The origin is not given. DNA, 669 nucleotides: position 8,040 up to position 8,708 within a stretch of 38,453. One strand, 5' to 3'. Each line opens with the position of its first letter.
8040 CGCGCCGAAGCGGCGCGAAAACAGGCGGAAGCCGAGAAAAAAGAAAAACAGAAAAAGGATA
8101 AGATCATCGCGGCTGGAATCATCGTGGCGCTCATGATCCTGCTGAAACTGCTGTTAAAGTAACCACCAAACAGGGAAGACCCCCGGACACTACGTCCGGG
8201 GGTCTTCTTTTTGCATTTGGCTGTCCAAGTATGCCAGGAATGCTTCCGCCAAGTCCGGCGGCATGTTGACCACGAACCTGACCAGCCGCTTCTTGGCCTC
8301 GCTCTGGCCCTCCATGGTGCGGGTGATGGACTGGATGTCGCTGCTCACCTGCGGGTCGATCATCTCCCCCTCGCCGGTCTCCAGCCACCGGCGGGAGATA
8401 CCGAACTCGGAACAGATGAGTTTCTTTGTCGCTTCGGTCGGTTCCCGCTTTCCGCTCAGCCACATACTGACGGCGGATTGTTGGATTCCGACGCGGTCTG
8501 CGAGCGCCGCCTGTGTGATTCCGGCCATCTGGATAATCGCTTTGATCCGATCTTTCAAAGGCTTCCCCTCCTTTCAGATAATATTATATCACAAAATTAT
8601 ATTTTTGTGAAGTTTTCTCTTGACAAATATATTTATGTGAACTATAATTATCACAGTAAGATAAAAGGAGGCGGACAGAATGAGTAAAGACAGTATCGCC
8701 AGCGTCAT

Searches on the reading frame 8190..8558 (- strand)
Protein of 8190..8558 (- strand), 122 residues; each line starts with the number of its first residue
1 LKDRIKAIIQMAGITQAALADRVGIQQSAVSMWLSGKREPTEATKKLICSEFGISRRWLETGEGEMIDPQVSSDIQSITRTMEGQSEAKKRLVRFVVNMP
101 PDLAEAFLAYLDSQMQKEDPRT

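Call 13: search_protein_families(library=pfam, max_evalue=0.01, proteins=[window:8190-8558:-])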
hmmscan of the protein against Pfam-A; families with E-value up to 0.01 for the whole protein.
window:8190-8558:- (122 aa): 10 families
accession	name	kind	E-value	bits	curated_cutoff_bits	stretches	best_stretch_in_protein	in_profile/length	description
PF01381.28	HTH_3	-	1.9e-12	47.5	23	1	5-59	1-55/55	Helix-turn-helix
PF12844.13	HTH_19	-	5.7e-09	36.2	30.2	1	4-65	3-64/64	Helix-turn-helix domain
PF13560.12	HTH_31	-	9.7e-05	23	27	1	12-44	13-46/64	Helix-turn-helix domain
PF07022.19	Phage_CI_repr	-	0.00016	22.4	22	1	3-66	1-64/65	Bacteriophage CI repressor helix-turn-helix domain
PF13384.12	HTH_23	-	0.00024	21.3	24.6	0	2-35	5-39/50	Homeodomain-like domain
PF15943.11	YdaS_toxin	-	0.00048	20.3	30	1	6-39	2-34/65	Bacterial toxin YdaS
PF04814.19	HNF-1_N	-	0.00077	20.4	29.7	1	2-45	123-165/175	Hepatocyte nuclear factor 1 (HNF-1), N terminus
PF13412.12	HTH_24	-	0.0035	17.3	21.9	1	6-31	10-35/48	Winged helix-turn-helix DNA-binding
PF13744.12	HTH_37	-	0.0053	17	27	0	4-37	22-55/80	Helix-turn-helix domain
PF13443.12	HTH_26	-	0.008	16.8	22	0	4-53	1-51/63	Cro/C1-type HTH DNA-binding domain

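Call 14: search_protein_families(library=phrogs, max_evalue=0.01, proteins=[window:8190-8558:-])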
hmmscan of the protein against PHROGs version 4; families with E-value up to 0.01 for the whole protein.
window:8190-8558:- (122 aa): 30 families (the best 25 are shown)
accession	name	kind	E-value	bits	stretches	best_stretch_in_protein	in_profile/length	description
phrog_4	-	transcription regulation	1.3e-17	64.9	1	1-84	137-205/400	transcriptional repressor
phrog_8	-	transcription regulation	9.7e-16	59.1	1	3-76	164-232/346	transcriptional regulator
phrog_2328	-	transcription regulation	1.4e-14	55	1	2-69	17-85/128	transcriptional repressor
phrog_2967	-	transcription regulation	7.1e-12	46.3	1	2-87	12-95/225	transcriptional regulator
phrog_1373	-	transcription regulation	5.7e-10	40.4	1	1-58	64-121/166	transcriptional regulator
phrog_3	-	transcription regulation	2.1e-09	38.7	1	1-70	89-158/430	transcriptional repressor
phrog_2439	-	transcription regulation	1e-08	35.5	1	3-71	10-77/367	transcriptional regulator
phrog_5736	-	transcription regulation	1.2e-07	32.9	1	4-112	10-111/133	transcriptional regulator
phrog_4779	-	transcription regulation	1.9e-07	32.5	1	2-44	4-46/98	transcriptional regulator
phrog_7241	-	transcription regulation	3.2e-07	31.4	1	5-55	66-116/122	transcriptional regulator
phrog_296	-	integration and excision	1.6e-06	28.1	1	3-40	230-267/626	DNA transposition protein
phrog_147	-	transcription regulation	1.9e-06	29.2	1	1-87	5-94/100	transcriptional regulator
phrog_35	-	transcription regulation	3.3e-06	28.3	1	12-56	85-130/181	transcriptional repressor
phrog_3037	-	transcription regulation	4e-06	27.8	1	17-81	32-92/189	transcriptional repressor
phrog_2104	-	unknown function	7.5e-06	27.1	1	3-48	42-87/103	-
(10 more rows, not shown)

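Call 90: find_related_loci(query=window:8190-8558:-, collection=viral_contigs, flank=300)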
Query window:8190-8558:- (122 aa) in viral_contigs; peptide patterns used: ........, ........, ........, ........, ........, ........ (x = any residue, [..] = any of these).
23 stretches matched a pattern; 10 encode a relative of the query (tblastn E <= 1e-3); 10 distinct loci.
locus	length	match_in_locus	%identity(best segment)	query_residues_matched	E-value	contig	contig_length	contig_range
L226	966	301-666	99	1-122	9e-83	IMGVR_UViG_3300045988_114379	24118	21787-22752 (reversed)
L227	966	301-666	98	1-122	6e-82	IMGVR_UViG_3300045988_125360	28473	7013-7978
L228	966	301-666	77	1-122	2e-63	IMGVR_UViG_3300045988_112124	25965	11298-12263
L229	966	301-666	77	1-122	5e-63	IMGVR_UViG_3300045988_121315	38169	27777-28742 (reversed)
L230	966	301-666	76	1-122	1e-62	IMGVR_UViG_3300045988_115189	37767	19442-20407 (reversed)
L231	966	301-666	75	1-122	2e-61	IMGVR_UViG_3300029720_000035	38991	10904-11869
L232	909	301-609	36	1-102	2e-17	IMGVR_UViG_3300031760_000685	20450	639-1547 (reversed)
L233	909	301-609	31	1-102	1e-13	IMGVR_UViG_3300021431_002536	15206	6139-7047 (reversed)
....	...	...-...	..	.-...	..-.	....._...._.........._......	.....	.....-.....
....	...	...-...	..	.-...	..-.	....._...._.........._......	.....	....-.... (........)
